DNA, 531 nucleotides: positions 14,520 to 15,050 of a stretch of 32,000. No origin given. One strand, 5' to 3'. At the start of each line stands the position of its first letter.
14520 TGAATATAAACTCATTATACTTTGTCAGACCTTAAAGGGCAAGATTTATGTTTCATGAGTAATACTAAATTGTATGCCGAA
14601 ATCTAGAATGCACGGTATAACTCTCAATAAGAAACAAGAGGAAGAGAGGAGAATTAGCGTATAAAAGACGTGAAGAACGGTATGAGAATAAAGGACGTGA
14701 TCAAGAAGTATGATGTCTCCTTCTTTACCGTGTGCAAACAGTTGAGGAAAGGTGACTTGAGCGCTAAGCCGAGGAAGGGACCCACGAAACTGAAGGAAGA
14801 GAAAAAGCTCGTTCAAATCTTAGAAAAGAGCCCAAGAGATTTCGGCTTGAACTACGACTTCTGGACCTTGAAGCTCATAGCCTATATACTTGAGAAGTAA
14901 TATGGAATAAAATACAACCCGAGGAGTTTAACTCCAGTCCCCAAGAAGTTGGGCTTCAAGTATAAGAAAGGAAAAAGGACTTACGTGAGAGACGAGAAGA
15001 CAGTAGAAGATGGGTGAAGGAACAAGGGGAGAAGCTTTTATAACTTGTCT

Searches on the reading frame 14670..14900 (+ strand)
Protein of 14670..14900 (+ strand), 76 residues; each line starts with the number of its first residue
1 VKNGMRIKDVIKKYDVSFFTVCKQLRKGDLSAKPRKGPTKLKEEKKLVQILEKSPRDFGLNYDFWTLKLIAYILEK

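Call 4: search_protein_families(library=pfam, proteins=[window:14670-14900:+], max_evalue=0.1)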
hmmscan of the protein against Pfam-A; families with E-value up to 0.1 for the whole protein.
window:14670-14900:+ (76 aa): 1 family
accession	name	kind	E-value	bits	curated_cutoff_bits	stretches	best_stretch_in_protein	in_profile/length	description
PF13565.12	HTH_32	-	0.073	14.1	33.7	1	30-74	17-56/73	Homeodomain-like domain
